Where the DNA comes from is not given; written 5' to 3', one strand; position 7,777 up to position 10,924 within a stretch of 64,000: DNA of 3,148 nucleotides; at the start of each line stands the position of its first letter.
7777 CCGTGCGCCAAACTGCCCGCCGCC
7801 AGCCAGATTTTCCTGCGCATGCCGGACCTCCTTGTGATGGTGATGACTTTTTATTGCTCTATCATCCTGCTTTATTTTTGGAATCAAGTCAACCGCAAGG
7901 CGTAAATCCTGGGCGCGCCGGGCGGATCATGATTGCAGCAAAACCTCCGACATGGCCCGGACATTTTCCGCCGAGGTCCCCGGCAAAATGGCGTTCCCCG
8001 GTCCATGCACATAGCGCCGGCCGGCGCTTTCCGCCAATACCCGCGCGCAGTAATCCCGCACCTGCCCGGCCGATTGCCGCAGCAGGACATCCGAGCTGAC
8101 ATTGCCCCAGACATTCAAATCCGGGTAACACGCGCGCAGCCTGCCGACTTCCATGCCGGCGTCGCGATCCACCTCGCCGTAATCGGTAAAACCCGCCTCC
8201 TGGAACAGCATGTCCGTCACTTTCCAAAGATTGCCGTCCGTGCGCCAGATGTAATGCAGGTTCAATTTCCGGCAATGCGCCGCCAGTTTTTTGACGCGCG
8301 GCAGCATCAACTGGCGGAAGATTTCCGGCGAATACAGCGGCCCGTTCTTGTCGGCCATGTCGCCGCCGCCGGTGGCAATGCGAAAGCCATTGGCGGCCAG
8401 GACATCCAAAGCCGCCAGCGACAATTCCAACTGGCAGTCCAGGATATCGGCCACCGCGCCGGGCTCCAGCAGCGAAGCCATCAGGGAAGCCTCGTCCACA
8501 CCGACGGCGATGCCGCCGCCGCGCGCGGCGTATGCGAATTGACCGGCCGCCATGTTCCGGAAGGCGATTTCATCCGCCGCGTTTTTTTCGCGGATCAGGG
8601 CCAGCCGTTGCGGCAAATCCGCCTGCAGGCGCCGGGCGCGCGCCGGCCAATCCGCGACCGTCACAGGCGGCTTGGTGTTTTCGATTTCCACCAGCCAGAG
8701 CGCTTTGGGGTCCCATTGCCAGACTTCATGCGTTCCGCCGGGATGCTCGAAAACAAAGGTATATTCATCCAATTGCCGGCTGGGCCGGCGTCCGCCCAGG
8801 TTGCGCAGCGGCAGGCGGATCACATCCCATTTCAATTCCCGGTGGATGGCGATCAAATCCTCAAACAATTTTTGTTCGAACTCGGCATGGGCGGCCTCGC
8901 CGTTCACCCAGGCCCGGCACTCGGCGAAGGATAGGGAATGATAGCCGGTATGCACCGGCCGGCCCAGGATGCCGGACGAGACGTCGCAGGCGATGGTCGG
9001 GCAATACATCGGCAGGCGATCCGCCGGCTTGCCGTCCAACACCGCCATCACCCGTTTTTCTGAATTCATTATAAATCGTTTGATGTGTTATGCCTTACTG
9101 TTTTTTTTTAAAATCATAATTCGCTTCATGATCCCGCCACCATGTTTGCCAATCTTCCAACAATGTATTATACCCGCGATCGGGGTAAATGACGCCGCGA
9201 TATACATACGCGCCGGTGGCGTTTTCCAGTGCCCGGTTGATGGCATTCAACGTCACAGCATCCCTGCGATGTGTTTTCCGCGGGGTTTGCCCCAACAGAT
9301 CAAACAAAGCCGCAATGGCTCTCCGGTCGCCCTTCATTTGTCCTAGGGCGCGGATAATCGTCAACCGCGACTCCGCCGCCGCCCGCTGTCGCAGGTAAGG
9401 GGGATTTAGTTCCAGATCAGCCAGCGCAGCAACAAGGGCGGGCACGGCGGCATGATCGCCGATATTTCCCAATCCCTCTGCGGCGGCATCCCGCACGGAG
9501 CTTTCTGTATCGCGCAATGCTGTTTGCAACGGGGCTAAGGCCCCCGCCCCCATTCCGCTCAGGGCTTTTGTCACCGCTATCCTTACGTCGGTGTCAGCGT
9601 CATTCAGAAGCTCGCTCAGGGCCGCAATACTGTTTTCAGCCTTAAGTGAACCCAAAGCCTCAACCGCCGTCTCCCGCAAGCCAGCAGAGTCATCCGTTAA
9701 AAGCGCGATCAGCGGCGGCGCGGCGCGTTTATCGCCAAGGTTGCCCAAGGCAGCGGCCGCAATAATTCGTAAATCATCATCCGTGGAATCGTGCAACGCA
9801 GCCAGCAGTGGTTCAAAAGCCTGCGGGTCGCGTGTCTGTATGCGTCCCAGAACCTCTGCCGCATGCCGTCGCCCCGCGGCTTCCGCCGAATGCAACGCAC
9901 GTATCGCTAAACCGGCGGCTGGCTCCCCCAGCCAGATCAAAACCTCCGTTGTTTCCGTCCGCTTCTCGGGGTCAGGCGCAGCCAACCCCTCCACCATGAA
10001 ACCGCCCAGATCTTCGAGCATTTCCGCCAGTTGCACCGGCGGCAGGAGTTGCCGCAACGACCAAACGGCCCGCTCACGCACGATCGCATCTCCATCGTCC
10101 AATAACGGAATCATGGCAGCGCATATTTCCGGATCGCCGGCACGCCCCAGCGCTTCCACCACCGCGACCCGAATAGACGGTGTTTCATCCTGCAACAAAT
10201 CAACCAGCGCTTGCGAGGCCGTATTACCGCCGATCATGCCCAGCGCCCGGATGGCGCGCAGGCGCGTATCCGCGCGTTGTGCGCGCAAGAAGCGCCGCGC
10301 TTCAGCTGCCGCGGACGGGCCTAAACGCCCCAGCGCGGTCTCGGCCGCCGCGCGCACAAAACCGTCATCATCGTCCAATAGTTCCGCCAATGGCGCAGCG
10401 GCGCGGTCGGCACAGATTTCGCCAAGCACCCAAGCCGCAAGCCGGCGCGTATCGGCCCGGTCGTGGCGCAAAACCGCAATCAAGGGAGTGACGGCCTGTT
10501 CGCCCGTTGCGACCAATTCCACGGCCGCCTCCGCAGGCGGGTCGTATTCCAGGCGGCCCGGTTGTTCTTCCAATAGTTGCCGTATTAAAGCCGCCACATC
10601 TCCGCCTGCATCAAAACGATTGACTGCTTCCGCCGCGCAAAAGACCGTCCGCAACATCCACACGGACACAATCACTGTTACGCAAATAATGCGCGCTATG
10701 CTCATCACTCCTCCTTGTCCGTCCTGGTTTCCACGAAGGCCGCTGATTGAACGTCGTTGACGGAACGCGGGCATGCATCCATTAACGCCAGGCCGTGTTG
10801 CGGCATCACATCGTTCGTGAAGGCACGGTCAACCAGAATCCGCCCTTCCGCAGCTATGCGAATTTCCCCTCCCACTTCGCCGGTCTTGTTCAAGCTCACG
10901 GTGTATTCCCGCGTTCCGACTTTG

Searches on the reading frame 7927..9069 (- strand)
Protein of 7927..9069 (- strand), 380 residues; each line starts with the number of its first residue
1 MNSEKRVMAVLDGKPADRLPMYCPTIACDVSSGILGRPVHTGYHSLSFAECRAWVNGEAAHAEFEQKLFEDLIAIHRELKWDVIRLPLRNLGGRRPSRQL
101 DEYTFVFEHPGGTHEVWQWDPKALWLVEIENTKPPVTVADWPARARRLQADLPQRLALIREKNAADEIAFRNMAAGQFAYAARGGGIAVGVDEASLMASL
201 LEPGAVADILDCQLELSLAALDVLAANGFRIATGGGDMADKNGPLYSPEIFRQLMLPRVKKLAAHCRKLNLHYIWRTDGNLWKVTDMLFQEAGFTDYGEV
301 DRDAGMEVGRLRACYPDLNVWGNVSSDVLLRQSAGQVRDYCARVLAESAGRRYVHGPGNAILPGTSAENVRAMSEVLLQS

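Call 26: search_protein_families(library=pfam, proteins=[window:7927-9069:-], max_evalue=0.001)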
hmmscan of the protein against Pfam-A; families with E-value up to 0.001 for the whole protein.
window:7927-9069:- (380 aa): 1 family
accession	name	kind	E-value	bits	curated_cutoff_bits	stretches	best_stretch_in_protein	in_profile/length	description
PF01208.23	URO-D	-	1e-13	51.5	23.9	1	200-376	170-342/346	Uroporphyrinogen decarboxylase (URO-D)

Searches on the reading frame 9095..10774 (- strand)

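Call 26: search_protein_families(library=pfam, proteins=[window:9095-10774:-], max_evalue=0.001)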
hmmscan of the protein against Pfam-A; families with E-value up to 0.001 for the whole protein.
window:9095-10774:- (559 aa): 9 families
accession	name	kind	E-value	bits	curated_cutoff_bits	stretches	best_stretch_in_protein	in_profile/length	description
PF13646.12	HEAT_2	-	2e-61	204.7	27.7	6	321-406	2-88/88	HEAT repeats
PF03130.22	HEAT_PBS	-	3.7e-34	113.7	20.9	2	427-453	1-27/27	PBS lyase HEAT-like repeat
PF02985.28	HEAT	-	2.1e-29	99.2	23.5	1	414-441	3-30/31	HEAT repeat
PF13513.12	HEAT_EZ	-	2.7e-21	76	27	0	93-120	28-55/55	HEAT-like repeat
PF00514.29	Arm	-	2.7e-18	65.7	20.6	0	93-122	12-41/41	Armadillo/beta-catenin-like repeat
PF12717.13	Cnd1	-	2.2e-06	28.3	26.4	0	353-512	24-157/162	non-SMC mitotic condensation complex subunit 1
PF21581.3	SCD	-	5.3e-06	27.1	27.5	0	357-384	37-64/75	Stromalin conservative domain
PF11838.14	ERAP1_C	-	2.6e-05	24.3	38.2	0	135-231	124-230/318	ERAP1-like C-terminal domain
PF25786.1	HEAT_GCN1_C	-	0.00054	20.5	27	0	357-400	74-127/151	GCN1-like, C-terminal HEAT repeats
